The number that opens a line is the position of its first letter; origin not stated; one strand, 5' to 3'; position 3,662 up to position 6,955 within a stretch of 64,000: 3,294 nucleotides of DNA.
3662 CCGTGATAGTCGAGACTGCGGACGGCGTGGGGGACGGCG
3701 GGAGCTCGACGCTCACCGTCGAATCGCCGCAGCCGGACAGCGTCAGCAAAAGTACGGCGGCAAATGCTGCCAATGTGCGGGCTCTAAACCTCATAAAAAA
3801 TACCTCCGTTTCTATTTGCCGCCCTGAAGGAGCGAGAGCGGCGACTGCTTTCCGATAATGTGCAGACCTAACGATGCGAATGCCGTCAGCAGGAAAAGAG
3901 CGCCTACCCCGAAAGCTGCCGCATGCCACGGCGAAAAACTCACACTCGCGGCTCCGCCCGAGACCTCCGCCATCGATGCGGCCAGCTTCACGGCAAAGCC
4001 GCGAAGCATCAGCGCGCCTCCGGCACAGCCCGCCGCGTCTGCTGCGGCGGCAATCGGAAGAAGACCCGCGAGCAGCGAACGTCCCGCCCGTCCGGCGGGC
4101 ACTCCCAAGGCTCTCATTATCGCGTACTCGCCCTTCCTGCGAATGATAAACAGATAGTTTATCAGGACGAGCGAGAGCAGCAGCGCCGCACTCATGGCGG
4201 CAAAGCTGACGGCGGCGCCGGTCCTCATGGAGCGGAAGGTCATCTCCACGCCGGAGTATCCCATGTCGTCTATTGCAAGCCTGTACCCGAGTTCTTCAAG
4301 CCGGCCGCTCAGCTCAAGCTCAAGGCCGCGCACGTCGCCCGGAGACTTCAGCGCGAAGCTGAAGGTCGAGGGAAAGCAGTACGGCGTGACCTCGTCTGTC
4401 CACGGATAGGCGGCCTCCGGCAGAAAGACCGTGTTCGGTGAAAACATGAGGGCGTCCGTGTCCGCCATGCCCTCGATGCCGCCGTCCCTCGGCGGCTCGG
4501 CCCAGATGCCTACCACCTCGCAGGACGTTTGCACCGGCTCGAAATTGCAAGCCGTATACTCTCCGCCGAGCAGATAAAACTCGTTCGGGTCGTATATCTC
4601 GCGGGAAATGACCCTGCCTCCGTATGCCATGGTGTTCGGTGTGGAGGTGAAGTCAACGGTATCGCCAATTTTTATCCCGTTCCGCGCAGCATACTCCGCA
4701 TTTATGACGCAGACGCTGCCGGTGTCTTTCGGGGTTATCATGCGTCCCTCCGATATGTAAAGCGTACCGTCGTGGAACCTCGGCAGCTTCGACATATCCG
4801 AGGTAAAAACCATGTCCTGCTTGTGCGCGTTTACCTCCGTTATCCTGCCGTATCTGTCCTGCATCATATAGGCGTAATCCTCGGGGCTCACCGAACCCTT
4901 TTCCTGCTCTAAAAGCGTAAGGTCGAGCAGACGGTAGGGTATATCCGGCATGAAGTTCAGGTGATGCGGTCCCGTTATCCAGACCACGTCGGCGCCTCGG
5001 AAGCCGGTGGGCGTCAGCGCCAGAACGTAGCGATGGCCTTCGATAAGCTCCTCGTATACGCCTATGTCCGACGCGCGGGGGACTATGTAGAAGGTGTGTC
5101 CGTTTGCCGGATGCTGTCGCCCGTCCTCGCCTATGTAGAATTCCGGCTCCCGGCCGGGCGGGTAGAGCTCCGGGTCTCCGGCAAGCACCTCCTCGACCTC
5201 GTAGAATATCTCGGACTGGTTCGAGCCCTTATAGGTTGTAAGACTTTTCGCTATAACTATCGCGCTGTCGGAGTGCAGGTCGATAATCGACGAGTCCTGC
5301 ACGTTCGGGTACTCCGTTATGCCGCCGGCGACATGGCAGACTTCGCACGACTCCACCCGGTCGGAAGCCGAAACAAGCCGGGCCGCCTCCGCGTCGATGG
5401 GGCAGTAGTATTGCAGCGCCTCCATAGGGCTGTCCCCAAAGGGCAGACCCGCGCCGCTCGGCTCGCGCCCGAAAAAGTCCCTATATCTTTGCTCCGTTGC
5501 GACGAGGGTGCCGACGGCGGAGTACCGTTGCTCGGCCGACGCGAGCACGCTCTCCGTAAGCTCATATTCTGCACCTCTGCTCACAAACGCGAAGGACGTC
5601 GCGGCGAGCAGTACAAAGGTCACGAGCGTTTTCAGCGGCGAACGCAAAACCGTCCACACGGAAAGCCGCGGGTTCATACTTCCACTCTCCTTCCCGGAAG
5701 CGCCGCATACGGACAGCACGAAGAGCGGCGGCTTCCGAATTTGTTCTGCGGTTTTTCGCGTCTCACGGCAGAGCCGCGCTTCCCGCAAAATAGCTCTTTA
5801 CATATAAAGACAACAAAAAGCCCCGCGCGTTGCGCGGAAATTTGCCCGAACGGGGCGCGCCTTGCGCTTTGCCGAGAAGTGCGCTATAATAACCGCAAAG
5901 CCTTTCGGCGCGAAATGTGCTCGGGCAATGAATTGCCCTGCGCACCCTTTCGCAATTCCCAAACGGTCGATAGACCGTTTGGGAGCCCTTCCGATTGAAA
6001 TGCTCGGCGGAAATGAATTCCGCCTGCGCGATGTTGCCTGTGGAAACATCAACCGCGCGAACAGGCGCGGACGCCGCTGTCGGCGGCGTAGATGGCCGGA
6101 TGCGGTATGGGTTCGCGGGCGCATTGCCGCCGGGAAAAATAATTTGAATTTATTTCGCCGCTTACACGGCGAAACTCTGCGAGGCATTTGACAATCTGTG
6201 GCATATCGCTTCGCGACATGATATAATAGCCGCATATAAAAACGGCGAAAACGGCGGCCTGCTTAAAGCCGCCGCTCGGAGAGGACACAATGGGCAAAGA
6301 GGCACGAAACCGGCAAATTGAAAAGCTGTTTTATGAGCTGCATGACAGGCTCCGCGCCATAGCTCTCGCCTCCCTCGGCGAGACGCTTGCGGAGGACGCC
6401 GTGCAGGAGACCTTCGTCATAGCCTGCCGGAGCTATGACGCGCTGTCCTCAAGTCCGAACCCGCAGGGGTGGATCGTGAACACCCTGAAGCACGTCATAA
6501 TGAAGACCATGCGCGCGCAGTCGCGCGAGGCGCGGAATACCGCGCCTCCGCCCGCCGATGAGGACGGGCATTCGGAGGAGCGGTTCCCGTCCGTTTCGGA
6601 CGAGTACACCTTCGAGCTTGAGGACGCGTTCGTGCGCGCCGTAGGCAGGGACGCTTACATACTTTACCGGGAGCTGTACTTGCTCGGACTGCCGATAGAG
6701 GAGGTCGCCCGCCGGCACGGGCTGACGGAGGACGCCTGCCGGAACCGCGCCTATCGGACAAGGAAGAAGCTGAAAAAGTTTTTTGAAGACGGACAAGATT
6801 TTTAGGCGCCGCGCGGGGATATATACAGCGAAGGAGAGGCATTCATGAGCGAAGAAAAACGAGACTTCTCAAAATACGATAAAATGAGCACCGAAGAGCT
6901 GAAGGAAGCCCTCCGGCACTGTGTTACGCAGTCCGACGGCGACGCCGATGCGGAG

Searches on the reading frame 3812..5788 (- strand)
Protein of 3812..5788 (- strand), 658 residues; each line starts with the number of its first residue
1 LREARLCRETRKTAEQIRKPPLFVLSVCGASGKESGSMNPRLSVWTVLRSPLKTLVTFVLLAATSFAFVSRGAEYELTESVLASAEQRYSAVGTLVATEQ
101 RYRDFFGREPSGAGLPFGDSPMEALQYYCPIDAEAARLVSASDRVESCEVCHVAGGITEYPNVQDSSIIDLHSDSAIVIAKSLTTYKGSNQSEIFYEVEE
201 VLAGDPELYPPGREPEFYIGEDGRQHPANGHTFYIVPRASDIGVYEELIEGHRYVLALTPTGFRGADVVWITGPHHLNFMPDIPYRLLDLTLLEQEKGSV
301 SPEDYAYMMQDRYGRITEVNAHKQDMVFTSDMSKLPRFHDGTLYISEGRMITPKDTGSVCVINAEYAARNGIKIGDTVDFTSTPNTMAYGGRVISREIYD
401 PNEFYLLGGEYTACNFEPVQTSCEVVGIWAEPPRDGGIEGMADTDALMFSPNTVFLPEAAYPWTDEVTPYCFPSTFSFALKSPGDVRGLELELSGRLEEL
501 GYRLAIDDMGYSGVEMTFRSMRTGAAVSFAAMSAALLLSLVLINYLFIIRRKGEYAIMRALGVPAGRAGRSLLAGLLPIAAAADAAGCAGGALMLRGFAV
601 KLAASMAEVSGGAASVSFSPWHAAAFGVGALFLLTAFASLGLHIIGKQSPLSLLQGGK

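Call 39: search_protein_families(library=pfam, proteins=[window:3812-5788:-], max_evalue=0.00001)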
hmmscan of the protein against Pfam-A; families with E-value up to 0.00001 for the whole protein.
window:3812-5788:- (658 aa): 0 families

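Call 59: search_protein_families(library=pfam, proteins=[window:3812-5788:-], max_evalue=0.05)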
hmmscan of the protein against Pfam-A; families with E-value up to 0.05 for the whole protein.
window:3812-5788:- (658 aa): 2 families
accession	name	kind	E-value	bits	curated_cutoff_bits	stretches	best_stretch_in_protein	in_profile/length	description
PF02687.27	FtsX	-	4.7e-05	23.9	25.5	1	529-639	4-109/120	FtsX-like permease C-terminal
PF12704.14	MacB_PCD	-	0.0018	19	27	1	279-455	50-170/207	MacB-like periplasmic core domain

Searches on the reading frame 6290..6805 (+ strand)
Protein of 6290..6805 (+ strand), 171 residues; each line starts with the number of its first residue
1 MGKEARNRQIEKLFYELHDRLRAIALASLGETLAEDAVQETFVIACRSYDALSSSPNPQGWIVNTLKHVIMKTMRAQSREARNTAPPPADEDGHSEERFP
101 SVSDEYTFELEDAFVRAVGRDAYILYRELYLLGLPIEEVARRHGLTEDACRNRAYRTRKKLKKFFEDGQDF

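Call 39: search_protein_families(library=pfam, proteins=[window:6290-6805:+], max_evalue=0.00001)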
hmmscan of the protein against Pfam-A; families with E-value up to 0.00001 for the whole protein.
window:6290-6805:+ (171 aa): 2 families
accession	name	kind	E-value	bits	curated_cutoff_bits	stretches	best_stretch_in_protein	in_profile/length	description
PF04542.20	Sigma70_r2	-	8.2e-08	32.4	24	1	16-79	4-70/71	Sigma-70 region 2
PF08281.18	Sigma70_r4_2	-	1.2e-06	28.5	25.7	1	130-161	23-54/54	Sigma-70, region 4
